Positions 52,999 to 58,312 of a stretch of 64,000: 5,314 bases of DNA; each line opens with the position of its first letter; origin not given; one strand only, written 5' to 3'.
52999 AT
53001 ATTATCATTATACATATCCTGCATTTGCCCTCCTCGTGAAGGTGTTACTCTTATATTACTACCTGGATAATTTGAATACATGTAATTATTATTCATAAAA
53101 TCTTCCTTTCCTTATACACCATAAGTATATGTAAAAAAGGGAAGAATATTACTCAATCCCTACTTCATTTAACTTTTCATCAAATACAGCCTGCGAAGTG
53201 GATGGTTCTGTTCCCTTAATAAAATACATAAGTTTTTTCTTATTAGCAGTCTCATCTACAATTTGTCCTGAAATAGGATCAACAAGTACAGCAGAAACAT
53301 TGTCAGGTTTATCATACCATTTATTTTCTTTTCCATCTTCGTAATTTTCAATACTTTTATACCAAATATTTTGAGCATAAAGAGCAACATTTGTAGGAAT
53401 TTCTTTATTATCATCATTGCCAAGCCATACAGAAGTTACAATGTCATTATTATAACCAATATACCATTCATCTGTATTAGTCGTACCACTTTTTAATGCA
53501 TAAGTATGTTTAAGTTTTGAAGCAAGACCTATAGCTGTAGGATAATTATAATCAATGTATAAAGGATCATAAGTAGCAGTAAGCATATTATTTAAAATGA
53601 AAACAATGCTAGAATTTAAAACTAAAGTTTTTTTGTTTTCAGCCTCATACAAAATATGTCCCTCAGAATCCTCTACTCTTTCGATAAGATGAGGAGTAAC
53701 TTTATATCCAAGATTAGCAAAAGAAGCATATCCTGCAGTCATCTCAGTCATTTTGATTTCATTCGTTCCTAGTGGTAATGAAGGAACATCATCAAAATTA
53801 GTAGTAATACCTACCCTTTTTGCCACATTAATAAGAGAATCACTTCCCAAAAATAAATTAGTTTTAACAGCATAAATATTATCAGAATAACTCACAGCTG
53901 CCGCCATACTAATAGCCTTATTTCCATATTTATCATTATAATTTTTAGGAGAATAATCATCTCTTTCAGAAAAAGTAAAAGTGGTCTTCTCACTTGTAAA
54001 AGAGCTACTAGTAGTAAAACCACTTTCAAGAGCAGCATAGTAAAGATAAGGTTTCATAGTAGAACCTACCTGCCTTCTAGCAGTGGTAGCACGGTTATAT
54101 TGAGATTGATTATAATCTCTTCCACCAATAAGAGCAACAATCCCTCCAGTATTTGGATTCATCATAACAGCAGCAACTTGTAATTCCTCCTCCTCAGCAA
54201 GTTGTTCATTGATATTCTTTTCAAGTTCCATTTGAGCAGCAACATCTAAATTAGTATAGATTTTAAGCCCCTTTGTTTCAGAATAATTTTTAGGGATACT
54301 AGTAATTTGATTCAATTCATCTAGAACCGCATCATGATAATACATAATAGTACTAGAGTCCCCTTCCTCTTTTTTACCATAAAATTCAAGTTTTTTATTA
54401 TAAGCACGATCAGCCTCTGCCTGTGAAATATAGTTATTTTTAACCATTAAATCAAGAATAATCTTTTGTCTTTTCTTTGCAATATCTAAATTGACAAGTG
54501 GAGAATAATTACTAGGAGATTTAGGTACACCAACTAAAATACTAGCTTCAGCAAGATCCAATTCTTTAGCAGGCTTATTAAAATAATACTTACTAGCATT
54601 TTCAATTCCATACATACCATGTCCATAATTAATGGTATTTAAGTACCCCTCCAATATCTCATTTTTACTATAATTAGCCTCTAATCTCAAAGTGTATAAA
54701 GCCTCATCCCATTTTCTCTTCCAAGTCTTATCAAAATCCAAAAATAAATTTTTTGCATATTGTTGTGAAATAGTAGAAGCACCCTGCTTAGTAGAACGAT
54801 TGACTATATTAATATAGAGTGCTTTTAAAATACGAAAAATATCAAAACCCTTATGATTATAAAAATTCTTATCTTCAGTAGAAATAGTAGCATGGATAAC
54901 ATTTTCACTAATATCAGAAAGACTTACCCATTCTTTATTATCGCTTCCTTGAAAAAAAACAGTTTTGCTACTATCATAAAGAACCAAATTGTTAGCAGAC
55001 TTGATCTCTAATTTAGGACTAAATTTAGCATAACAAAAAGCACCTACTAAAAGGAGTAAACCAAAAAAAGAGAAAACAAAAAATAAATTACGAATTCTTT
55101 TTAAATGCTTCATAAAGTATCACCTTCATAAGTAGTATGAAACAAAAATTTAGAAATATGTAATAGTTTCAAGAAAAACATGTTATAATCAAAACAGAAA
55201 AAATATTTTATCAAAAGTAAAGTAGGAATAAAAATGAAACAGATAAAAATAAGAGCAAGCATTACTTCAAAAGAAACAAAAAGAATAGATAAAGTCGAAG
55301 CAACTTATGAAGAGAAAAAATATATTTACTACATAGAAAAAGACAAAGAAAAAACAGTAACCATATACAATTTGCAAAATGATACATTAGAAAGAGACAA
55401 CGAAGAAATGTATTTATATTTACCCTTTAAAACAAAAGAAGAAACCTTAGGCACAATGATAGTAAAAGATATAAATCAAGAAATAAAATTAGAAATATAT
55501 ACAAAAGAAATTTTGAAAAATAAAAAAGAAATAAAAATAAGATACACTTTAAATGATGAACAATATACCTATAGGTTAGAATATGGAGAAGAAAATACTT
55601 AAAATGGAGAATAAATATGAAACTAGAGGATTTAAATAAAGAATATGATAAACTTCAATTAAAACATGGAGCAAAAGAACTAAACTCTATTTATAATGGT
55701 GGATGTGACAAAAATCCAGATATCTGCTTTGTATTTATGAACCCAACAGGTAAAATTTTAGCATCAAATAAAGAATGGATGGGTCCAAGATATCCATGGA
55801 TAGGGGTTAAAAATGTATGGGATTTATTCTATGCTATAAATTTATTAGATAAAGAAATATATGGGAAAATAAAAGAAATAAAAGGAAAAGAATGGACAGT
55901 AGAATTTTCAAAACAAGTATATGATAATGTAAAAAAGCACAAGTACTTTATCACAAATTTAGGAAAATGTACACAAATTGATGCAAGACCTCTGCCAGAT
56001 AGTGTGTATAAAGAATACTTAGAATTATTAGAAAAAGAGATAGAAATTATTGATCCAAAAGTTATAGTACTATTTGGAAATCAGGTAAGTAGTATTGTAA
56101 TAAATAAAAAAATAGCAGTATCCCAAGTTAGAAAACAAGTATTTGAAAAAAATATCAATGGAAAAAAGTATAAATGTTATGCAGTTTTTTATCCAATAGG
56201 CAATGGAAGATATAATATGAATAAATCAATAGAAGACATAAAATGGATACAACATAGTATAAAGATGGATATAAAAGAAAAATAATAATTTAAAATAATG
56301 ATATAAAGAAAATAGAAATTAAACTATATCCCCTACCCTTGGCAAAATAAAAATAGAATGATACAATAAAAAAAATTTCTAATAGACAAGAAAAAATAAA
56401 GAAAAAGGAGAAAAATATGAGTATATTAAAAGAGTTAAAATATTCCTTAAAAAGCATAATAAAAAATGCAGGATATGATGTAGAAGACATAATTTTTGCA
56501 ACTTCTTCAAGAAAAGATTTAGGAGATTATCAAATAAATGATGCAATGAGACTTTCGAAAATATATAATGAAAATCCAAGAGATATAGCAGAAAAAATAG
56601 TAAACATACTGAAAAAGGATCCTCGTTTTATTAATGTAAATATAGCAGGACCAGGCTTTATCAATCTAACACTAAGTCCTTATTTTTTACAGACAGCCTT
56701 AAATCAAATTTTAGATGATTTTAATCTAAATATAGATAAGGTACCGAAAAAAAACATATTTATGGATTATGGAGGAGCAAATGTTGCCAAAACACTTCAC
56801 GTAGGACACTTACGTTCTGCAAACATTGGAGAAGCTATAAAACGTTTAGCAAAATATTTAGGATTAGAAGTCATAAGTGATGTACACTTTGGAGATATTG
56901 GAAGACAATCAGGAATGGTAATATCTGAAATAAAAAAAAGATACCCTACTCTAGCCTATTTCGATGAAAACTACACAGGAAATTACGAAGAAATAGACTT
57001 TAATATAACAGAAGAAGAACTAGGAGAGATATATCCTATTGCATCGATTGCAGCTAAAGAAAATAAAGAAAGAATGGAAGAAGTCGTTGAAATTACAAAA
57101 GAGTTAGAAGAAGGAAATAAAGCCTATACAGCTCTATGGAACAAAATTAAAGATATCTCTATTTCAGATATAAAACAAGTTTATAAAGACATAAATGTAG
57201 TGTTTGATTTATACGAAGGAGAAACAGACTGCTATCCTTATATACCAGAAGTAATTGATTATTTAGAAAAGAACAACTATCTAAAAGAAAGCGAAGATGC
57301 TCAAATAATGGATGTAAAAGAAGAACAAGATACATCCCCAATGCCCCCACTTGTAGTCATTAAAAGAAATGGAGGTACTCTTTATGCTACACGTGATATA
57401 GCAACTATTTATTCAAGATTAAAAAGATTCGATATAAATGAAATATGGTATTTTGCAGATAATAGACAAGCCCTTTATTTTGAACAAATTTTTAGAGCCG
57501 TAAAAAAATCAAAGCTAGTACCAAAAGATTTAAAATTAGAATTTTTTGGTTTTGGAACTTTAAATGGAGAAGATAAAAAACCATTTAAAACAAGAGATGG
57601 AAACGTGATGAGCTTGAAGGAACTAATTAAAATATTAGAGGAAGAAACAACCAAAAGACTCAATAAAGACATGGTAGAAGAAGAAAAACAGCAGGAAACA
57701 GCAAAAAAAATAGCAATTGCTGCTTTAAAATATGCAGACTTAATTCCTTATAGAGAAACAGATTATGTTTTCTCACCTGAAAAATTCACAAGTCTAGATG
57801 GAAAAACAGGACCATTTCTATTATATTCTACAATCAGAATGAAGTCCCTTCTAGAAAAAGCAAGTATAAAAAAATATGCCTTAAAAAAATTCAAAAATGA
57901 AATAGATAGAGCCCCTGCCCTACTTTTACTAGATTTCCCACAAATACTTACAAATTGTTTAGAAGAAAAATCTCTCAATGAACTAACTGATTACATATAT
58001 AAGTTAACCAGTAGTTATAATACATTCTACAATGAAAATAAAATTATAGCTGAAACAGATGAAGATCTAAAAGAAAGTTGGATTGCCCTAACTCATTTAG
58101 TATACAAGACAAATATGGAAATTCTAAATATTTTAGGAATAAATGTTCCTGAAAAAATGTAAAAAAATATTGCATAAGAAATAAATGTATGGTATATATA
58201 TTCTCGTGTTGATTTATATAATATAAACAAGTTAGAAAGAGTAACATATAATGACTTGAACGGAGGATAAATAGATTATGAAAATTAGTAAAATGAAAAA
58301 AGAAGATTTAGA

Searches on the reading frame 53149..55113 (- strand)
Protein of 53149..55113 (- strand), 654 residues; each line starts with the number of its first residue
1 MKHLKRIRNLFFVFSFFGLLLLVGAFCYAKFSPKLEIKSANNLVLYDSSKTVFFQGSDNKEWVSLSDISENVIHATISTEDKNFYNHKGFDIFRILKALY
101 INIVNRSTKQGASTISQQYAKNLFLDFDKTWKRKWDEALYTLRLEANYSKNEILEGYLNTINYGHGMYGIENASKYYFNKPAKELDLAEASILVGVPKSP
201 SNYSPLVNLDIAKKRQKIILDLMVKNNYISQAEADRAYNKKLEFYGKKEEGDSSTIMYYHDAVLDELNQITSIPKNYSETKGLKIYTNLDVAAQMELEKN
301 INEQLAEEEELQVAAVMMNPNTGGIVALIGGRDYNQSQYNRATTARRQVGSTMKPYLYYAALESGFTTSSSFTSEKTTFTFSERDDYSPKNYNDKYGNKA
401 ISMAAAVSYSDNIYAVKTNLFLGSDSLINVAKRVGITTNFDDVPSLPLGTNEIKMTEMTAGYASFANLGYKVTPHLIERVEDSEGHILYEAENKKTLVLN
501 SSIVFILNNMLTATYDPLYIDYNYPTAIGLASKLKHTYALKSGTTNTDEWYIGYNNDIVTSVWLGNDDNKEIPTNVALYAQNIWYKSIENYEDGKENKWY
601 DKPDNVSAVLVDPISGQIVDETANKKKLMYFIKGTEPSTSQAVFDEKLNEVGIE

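Call 35: search_protein_families(library=pfam, proteins=[window:53149-55113:-], max_evalue=0.00001)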
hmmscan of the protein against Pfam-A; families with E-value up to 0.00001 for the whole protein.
window:53149-55113:- (654 aa): 2 families
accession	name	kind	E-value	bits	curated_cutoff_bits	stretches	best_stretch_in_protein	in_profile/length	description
PF00912.28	Transgly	-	9.5e-63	211.3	27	1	56-223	10-177/178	Transglycosylase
PF00905.27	Transpeptidase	-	9e-26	91.2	22.1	1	314-554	2-264/299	Penicillin binding protein transpeptidase domain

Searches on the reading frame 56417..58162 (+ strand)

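Call 35: search_protein_families(library=pfam, proteins=[window:56417-58162:+], max_evalue=0.00001)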
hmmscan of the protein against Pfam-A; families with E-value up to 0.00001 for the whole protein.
window:56417-58162:+ (581 aa): 3 families
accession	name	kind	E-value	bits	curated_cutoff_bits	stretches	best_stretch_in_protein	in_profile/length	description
PF00750.26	tRNA-synt_1d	-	9.8e-70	235.7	23.3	1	98-453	5-348/349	tRNA synthetases class I (R), catalytic domain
PF03485.21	Arg_tRNA_synt_N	-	1.1e-20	74.5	21.5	1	6-86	2-85/85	Arginyl tRNA synthetase N terminal domain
PF05746.21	DALR_1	-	2.7e-19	69.8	22.3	1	468-581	1-117/117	DALR anticodon binding domain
